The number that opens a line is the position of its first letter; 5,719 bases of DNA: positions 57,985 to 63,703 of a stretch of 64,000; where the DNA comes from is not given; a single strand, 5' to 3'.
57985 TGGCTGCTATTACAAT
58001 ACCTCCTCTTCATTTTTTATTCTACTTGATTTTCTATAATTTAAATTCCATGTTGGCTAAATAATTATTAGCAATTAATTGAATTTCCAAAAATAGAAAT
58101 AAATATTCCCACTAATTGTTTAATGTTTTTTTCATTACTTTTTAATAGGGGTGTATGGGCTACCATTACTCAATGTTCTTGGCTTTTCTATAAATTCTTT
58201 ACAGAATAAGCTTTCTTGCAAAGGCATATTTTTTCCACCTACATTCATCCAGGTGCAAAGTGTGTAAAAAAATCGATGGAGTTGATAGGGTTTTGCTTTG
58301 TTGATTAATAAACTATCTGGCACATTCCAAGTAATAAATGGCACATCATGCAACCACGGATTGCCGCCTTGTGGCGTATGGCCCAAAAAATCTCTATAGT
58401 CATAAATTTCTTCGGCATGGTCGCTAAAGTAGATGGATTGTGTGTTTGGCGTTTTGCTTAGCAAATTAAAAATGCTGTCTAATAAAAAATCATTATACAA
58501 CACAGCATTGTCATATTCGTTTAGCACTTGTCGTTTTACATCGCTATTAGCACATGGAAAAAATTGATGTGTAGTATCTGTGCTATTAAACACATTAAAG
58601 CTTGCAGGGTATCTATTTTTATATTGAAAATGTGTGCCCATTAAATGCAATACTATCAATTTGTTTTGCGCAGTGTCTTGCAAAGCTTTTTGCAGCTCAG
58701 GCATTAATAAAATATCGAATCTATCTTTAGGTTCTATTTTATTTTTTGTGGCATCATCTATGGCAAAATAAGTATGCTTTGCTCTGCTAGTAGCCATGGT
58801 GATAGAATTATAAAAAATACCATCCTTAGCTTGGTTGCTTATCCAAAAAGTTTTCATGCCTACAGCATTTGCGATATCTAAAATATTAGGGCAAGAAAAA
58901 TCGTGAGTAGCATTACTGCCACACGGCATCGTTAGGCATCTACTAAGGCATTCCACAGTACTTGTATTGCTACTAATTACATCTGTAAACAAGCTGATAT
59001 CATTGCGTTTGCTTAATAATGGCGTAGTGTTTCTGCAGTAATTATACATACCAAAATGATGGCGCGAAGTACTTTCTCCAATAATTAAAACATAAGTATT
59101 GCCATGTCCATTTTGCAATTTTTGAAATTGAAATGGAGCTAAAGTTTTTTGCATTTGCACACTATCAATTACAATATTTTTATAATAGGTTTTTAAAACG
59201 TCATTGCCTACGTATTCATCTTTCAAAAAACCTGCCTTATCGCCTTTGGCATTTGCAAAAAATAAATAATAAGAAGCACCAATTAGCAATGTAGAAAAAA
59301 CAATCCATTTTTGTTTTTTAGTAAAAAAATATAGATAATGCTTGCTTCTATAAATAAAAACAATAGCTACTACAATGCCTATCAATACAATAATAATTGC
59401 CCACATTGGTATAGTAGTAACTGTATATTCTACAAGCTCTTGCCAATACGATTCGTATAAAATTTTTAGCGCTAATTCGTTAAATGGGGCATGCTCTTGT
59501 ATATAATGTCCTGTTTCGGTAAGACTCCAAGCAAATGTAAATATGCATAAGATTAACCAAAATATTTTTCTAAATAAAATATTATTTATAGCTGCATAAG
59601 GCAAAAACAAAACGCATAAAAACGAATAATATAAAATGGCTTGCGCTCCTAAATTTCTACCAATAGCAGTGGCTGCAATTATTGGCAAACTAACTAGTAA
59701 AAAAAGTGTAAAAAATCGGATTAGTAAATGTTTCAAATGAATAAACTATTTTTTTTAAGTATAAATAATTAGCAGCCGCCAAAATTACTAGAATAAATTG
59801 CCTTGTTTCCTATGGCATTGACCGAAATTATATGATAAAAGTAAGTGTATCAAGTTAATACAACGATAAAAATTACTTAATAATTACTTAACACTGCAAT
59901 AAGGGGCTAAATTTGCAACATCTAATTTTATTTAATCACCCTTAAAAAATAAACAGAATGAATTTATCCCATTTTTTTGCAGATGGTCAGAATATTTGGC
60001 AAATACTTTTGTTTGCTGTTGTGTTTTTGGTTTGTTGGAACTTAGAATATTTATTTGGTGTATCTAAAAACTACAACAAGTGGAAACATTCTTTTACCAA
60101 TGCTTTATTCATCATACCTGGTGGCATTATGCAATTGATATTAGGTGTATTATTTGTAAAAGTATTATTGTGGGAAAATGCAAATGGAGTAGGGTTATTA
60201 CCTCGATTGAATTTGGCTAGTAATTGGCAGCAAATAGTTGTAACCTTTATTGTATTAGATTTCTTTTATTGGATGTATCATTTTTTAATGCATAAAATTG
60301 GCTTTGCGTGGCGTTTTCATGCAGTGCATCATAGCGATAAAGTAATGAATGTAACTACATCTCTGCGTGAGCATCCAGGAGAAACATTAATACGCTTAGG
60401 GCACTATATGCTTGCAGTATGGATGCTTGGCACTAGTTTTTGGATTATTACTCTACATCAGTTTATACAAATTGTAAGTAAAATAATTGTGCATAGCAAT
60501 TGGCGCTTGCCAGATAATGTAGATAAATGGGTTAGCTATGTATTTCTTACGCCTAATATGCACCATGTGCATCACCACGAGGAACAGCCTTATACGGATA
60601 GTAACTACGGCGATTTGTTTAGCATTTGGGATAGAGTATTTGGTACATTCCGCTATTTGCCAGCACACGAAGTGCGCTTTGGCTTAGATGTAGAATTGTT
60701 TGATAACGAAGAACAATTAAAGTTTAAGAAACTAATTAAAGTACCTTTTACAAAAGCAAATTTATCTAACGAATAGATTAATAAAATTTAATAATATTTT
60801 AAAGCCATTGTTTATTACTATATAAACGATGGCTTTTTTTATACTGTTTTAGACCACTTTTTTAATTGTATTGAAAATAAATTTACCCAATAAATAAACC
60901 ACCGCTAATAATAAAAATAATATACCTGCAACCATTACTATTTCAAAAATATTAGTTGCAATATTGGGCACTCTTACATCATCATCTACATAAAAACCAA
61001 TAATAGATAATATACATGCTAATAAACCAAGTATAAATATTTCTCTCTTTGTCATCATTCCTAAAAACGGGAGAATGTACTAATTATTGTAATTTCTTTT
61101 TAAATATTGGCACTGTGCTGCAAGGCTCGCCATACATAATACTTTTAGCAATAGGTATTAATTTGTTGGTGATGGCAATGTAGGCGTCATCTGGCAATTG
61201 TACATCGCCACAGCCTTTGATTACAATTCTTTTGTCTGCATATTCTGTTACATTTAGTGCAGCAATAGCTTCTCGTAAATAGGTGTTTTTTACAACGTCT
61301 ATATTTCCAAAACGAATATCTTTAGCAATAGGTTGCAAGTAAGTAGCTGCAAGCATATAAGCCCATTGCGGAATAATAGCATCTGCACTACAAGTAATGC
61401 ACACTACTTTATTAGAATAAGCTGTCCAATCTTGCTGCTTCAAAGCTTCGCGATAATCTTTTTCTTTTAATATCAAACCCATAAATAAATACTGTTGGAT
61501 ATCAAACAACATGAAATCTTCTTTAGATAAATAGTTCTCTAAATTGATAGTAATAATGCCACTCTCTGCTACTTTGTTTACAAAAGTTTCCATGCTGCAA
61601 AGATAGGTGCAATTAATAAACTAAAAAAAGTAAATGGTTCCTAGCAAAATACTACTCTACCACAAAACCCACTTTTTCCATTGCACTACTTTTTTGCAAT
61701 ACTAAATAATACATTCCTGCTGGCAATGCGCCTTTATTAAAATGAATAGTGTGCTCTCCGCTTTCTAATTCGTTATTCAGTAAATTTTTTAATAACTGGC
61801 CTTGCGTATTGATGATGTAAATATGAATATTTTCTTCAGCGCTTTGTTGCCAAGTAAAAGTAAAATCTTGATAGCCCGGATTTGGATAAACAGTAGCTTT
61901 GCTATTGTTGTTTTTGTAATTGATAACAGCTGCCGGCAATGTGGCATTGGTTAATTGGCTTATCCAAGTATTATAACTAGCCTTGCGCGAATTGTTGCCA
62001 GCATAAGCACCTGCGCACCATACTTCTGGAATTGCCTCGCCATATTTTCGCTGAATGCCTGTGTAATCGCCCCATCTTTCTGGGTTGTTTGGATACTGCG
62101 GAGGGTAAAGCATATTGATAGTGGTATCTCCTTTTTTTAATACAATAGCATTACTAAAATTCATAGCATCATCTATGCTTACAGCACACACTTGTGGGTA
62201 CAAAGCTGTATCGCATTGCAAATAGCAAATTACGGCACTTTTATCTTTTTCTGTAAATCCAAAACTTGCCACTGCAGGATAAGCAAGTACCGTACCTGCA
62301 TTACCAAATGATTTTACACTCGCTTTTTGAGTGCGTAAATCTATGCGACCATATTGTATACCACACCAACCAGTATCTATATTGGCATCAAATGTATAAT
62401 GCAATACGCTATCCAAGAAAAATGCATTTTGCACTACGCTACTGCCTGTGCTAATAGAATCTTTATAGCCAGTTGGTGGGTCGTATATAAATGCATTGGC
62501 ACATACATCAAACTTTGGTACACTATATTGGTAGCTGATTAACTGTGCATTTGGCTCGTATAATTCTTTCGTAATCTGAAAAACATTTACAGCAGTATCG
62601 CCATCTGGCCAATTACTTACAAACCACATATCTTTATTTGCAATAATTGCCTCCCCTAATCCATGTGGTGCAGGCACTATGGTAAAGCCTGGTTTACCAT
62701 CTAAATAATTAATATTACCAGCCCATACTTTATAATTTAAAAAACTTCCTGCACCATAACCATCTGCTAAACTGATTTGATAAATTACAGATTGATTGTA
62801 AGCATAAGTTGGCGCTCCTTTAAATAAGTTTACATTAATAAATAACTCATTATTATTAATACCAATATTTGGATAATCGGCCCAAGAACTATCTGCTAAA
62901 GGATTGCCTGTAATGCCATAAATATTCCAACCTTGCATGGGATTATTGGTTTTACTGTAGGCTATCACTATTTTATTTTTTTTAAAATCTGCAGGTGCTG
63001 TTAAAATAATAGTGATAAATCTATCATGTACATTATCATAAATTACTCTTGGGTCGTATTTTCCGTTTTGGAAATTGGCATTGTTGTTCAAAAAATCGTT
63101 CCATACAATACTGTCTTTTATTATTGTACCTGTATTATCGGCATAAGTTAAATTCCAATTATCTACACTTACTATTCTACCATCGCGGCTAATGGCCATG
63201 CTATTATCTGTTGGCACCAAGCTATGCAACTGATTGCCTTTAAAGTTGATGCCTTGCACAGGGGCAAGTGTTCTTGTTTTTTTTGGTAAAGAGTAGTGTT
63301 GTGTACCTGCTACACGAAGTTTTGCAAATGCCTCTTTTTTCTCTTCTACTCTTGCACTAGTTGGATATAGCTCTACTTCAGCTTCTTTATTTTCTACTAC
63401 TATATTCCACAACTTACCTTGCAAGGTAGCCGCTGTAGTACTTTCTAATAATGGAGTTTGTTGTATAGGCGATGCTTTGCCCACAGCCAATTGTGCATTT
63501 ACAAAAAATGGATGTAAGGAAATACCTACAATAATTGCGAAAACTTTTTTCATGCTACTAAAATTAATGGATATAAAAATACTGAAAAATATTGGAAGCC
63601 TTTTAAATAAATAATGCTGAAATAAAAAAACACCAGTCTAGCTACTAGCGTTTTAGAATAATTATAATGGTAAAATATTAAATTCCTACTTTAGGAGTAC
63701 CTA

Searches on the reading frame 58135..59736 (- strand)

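Call 77: search_protein_families(library=pfam, proteins=[window:58135-59736:-], max_evalue=0.001)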
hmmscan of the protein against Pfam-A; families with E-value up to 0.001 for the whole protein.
window:58135-59736:- (533 aa): 1 family
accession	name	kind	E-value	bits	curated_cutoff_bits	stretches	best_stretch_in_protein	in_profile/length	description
PF00884.28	Sulfatase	-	9.6e-37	127.3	25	1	214-499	2-301/301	Sulfatase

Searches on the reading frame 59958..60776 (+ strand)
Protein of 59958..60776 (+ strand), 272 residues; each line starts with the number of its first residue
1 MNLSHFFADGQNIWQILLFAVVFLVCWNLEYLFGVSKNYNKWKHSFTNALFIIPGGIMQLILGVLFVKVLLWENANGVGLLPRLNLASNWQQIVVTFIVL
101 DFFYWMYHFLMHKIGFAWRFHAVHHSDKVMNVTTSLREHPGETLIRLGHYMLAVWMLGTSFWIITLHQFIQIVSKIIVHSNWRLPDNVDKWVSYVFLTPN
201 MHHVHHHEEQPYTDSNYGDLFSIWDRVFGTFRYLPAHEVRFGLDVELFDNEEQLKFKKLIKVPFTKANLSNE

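Call 77: search_protein_families(library=pfam, proteins=[window:59958-60776:+], max_evalue=0.001)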
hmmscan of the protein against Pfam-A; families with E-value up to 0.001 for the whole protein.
window:59958-60776:+ (272 aa): 1 family
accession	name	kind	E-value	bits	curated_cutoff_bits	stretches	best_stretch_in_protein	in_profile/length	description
PF04116.19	FA_hydroxylase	-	6e-27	95.1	31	1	94-230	2-132/132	Fatty acid hydroxylase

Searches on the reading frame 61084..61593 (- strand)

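Call 77: search_protein_families(library=pfam, proteins=[window:61084-61593:-], max_evalue=0.001)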
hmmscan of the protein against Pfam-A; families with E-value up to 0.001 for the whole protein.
window:61084-61593:- (169 aa): 1 family
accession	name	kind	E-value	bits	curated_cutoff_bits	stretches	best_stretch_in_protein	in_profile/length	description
PF10652.14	DUF2480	-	1.7e-70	236.6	25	1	3-166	2-165/165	Protein of unknown function (DUF2480)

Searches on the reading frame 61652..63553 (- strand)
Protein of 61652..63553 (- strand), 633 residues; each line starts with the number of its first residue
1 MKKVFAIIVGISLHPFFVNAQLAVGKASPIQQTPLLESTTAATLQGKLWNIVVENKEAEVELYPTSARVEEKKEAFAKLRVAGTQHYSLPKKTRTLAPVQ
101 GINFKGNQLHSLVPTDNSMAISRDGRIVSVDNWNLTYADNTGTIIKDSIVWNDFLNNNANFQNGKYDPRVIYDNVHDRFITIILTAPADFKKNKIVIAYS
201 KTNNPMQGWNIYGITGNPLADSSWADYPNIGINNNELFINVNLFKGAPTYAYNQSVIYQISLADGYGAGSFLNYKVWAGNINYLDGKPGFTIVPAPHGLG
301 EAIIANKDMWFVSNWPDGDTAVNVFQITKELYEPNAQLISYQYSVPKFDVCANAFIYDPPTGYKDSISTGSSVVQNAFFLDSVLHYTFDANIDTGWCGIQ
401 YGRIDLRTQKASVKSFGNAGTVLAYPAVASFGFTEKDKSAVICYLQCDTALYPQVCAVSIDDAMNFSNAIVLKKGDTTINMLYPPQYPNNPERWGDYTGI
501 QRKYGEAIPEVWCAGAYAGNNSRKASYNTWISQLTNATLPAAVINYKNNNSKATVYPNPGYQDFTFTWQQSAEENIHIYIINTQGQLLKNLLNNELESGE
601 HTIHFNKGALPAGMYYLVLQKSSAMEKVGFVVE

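Call 77: search_protein_families(library=pfam, proteins=[window:61652-63553:-], max_evalue=0.001)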
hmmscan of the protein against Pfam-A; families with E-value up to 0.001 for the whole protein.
window:61652-63553:- (633 aa): 1 family
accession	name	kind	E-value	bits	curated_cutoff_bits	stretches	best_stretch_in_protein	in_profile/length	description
PF18962.6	Por_Secre_tail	-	9.1e-08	32.7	27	1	555-623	1-66/75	Secretion system C-terminal sorting domain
